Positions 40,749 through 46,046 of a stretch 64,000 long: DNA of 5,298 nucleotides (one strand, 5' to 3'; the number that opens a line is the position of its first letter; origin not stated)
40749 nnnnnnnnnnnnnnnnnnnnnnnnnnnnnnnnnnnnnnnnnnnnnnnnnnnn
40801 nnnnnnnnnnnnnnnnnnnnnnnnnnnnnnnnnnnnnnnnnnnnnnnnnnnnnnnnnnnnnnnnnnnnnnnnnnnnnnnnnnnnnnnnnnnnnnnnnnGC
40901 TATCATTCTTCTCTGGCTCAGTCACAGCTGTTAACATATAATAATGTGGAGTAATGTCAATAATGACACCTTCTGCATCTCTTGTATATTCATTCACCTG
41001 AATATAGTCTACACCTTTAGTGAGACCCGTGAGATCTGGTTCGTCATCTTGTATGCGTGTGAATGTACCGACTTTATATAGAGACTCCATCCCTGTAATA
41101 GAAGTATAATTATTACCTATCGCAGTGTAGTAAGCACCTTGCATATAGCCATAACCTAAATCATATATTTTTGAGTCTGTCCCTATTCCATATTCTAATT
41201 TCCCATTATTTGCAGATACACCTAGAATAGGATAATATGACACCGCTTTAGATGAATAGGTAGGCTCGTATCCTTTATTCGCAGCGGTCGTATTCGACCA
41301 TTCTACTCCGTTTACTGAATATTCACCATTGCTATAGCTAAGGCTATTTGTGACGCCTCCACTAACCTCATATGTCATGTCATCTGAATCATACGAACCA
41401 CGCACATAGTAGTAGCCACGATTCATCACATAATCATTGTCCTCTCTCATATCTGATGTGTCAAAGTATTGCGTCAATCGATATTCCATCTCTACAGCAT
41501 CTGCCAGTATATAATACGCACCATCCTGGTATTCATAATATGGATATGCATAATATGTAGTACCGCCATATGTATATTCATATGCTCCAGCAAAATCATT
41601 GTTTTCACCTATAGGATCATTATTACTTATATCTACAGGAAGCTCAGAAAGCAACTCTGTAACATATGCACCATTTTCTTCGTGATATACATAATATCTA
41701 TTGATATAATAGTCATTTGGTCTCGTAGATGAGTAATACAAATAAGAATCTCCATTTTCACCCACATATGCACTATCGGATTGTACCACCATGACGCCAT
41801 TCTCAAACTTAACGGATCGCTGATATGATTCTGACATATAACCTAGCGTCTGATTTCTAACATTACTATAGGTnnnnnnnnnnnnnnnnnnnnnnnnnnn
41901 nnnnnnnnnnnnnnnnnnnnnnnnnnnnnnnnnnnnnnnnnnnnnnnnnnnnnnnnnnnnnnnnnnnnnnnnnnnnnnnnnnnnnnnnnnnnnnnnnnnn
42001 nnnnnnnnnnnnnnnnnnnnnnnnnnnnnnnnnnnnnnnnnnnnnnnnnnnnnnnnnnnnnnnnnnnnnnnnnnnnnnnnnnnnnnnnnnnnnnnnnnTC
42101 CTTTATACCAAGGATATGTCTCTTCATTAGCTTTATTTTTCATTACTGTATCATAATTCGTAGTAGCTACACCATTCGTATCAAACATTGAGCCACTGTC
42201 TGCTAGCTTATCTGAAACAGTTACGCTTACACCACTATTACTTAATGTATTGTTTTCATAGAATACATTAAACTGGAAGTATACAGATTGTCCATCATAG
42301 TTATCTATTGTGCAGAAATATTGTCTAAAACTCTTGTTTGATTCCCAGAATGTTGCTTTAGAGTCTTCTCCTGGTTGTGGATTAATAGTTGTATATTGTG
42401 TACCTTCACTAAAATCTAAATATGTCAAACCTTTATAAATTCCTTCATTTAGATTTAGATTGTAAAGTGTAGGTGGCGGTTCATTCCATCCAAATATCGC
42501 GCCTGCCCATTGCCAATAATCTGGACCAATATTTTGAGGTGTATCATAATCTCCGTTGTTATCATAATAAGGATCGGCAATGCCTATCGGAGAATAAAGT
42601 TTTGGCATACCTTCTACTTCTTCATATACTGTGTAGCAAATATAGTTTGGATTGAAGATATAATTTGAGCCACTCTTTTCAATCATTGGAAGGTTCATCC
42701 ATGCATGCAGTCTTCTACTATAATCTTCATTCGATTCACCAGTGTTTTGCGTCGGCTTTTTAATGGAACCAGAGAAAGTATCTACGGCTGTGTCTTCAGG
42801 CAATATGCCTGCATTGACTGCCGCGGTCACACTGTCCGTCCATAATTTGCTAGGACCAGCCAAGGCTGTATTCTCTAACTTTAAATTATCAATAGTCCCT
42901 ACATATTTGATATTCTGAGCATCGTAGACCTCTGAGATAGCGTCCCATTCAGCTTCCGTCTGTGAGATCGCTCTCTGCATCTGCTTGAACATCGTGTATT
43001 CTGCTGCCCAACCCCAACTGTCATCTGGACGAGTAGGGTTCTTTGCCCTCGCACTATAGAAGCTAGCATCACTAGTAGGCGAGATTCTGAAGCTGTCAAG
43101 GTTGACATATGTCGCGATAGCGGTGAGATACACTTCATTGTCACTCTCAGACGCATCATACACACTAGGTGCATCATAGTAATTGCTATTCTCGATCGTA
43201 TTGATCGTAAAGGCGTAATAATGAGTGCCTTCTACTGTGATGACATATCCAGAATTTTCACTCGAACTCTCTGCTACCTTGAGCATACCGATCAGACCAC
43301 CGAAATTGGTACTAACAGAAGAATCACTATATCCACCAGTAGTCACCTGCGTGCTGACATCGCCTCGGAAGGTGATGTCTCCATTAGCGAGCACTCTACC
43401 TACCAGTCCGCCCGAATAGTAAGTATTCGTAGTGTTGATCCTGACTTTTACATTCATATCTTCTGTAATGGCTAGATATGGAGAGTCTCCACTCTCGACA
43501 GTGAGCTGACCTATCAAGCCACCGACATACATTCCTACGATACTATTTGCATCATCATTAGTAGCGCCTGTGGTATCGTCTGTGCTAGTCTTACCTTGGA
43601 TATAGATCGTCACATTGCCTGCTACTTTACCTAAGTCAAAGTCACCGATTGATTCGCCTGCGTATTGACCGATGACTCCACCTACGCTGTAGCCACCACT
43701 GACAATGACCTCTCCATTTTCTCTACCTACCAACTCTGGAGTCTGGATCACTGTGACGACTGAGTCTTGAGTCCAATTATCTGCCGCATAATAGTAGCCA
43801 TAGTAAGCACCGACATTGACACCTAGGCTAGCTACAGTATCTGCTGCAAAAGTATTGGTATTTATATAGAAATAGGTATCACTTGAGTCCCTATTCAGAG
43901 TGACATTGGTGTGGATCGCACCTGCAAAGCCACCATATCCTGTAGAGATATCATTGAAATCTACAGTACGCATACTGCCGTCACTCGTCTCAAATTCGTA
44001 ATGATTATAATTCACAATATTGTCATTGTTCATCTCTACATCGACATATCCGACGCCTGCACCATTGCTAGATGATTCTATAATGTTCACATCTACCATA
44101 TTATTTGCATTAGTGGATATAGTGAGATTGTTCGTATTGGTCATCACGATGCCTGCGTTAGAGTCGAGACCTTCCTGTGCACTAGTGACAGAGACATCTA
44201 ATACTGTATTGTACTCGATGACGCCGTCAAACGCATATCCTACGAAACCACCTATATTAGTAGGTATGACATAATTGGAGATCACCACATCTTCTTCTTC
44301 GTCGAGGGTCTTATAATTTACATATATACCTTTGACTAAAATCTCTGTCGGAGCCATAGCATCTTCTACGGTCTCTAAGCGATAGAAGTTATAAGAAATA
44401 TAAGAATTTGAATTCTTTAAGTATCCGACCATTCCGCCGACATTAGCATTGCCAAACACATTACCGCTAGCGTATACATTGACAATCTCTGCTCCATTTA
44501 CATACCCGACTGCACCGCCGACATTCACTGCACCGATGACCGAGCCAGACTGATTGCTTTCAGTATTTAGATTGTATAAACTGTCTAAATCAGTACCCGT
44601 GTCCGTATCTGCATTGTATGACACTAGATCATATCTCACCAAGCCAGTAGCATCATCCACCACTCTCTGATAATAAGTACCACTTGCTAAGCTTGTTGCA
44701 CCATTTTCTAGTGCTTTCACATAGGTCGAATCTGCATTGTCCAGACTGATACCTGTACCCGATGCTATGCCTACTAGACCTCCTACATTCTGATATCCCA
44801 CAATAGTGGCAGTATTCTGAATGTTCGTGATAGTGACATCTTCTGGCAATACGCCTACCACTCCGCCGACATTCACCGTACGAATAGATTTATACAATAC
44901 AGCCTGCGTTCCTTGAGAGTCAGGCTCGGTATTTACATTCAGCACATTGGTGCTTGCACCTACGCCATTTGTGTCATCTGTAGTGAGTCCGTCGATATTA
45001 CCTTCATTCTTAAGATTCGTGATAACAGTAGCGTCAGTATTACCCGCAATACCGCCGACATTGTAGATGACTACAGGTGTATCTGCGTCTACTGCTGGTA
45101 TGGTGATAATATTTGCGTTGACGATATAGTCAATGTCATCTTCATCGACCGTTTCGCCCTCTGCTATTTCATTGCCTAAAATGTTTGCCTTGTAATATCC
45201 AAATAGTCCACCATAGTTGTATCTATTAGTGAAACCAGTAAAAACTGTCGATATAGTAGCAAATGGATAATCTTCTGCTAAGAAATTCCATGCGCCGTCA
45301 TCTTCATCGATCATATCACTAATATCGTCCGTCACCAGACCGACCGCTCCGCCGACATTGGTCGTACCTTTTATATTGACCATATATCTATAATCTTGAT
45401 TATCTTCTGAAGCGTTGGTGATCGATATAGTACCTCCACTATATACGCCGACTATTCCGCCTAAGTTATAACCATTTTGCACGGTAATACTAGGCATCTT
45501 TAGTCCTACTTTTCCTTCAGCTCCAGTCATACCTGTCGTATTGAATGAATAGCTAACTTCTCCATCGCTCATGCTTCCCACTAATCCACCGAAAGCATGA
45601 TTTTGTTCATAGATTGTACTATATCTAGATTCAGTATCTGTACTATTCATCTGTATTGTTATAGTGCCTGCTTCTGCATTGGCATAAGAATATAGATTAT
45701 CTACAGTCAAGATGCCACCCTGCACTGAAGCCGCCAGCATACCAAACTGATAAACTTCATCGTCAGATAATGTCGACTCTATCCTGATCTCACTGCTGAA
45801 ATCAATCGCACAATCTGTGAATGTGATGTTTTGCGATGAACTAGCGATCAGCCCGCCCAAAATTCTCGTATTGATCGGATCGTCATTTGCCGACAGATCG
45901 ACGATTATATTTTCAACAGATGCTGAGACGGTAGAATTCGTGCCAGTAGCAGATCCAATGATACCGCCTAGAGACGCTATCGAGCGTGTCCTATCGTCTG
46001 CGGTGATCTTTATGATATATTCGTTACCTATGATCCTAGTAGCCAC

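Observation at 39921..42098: C-proximal transmembrane hairpin with K-rich loop, followed by a 653-aa tyrosine-rich terminal domain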

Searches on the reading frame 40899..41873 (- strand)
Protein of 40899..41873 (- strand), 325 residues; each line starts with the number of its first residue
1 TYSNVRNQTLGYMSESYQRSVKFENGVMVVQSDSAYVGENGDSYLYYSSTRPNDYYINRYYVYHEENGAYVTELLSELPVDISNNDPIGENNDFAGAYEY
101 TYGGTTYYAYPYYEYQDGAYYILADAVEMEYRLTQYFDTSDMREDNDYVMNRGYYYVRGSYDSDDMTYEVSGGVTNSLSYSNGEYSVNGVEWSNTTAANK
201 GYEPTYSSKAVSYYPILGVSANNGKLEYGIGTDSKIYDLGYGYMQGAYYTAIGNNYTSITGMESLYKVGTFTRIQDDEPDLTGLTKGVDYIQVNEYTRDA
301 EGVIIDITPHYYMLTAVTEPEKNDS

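Call 60: predict_structure(alignment_id=A4)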
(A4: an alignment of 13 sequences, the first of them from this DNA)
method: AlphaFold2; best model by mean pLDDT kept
length: 325 residues; sequences in the alignment: 13
mean_pLDDT: 47.8   pTM: 0.38
mean pLDDT of the five models: 47.8, 47.7, 46.4, 46.3, 42.0
residues with pLDDT >= 90: 16; 70-90: 45; 50-70: 65; < 50: 199
segments of 3 or more residues with pLDDT < 50: 1-34, 128-271, 282-293, 319-325
pLDDT, mean of each block of 10 residues (from residue 1): 23 30 36 55 62 66 89 85 79 81 91 72 56 29 33 37 42 31 42 29 24 23 24 26 28 29 41 57 42 60 62 52 37
secondary structure, 60 per line:
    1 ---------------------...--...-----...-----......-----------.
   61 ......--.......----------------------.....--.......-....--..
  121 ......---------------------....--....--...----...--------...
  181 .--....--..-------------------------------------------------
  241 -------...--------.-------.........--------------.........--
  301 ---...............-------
elements in order: E22-24 E27-29 E35-37 E43-48 E60-66 E69-75 E98-102 E105-111 E113-116 E119-123 E148-151 E154-157 E160-162 E167-169 E178-181 E184-187 E248-250 E267-275 E290-298 E304-318

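Call 71: fold_search(model_id=the predicted structure, library=pdb)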
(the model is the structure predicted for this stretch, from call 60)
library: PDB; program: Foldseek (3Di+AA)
matches with E <= 10: 700; with E <= 0.001: 0
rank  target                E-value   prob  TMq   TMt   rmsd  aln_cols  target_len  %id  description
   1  4yaq_A                1.6e-01  0.09  0.11  0.14  28.9       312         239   10  Crystal structure of a computationally optimized PG9 mutant (released 2015-06-03)
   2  2x44                  2.6e-01  0.09  0.09  0.17  17.8       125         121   13  Structure of a strand-swapped dimeric form of CTLA-4 (released 2010-04-07)
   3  3u2s_A                4.8e-01  0.04  0.09  0.11  29.6       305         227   11  Crystal Structure of PG9 Fab in Complex with V1V2 Region from HIV-1 strain ZM109 (released 2011-11-30)
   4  1i8l_C                5.4e-01  0.09  0.08  0.16  11.1        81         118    9  HUMAN B7-1/CTLA-4 CO-STIMULATORY COMPLEX (released 2001-04-04)
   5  3u2s_H                7.4e-01  0.03  0.09  0.12  31.5       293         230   10  Crystal Structure of PG9 Fab in Complex with V1V2 Region from HIV-1 strain ZM109 (released 2011-11-30)
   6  6rpj_E                7.8e-01  0.06  0.08  0.16  12.9        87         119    9  A Non-blocking anti-CTLA-4 Nanobody complexed with CTLA-4 (released 2020-07-08)
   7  4unt_E                8.3e-01  0.05  0.09  0.18  15.9       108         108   13  Induced monomer of the Mcg variable domain (released 2014-08-27)
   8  6w7s_H                8.7e-01  0.03  0.09  0.11  24.8       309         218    9  Ketoreductase from module 1 of the 6-deoxyerythronolide B synthase (KR1) in complex with antibody fragment (Fab) 2G10 (released 2020-09-09)
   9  4unt_A                9.2e-01  0.06  0.09  0.19  16.6       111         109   16  Induced monomer of the Mcg variable domain (released 2014-08-27)
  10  8dn7_D                1.1e+00  0.03  0.10  0.12  23.9       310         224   10  The crystal structure of the Pisum sativum Toc75 POTRA domains in complex with fab ax9 (released 2023-05-17)
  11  6i8s_E                1.2e+00  0.04  0.10  0.14  25.0       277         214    7  Discovery and characterisation of an antibody that selectively modulates the inhibitory activity of plasminogen activa (released 2019-02-13)
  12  8cii_A                1.3e+00  0.04  0.10  0.13  29.0       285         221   10  Delta-RBD complex with BA.2-07 fab, SARS1-34 fab and C1 nanobody (released 2024-02-21)
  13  6xmi_E                1.3e+00  0.03  0.09  0.12  26.9       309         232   10  Structure of Fab4 bound to P22 TerL(1-33) (released 2020-08-19)
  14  7fjo_F                1.3e+00  0.04  0.07  0.15  14.1        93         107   17  Cryo-EM structure of South African (B.1.351) SARS-CoV-2 spike glycoprotein in complex with three T6 Fab (released 2022-04-13)
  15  8vc7_J                1.3e+00  0.03  0.09  0.12  25.4       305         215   11  Crystal Structure of Human BTN2A1 ectodomain in complex with Antagonist 2A1.9 Fab (released 2024-12-18)
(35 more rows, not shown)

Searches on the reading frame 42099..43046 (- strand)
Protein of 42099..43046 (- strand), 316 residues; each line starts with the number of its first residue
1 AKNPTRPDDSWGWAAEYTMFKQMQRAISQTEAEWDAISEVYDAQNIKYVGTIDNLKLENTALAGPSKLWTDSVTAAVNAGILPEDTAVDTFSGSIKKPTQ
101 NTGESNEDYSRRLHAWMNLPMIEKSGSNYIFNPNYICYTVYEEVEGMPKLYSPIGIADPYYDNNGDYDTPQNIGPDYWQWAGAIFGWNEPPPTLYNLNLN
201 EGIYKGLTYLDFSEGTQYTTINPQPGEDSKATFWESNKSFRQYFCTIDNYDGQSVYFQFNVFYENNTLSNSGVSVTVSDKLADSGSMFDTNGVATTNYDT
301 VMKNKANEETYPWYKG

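Call 86: search_protein_families(library=pfam, proteins=[window:42099-43046:-], max_evalue=10)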
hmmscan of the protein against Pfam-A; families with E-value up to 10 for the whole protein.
window:42099-43046:- (316 aa): 0 families

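Call 88: search_protein_families(library=phrogs, proteins=[window:42099-43046:-], max_evalue=1)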
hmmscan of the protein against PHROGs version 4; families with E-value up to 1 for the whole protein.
window:42099-43046:- (316 aa): 0 families

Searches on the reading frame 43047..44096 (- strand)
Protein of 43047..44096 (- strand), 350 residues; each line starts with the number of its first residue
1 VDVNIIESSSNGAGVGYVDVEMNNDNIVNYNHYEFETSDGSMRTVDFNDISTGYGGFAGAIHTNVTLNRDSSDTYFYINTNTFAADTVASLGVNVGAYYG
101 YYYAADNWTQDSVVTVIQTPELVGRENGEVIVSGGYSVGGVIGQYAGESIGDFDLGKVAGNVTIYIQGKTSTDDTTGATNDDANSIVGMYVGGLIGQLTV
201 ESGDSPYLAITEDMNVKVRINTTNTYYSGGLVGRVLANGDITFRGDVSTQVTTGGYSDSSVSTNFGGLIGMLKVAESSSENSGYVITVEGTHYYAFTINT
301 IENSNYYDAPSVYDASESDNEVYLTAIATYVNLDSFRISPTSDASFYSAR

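Call 86: search_protein_families(library=pfam, proteins=[window:43047-44096:-], max_evalue=10)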
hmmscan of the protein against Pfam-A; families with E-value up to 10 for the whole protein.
window:43047-44096:- (350 aa): 1 family
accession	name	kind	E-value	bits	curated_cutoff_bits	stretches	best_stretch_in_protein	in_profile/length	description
PF07581.17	Glug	-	0.11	13.5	20.5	1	225-242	2-19/28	The GLUG motif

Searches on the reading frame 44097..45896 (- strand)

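Call 86: search_protein_families(library=pfam, proteins=[window:44097-45896:-], max_evalue=10)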
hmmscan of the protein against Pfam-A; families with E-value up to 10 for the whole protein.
window:44097-45896:- (600 aa): 1 family
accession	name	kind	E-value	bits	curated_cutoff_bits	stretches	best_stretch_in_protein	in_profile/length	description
PF07581.17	Glug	-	2.5e-09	37.3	20.5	5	278-301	3-27/28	The GLUG motif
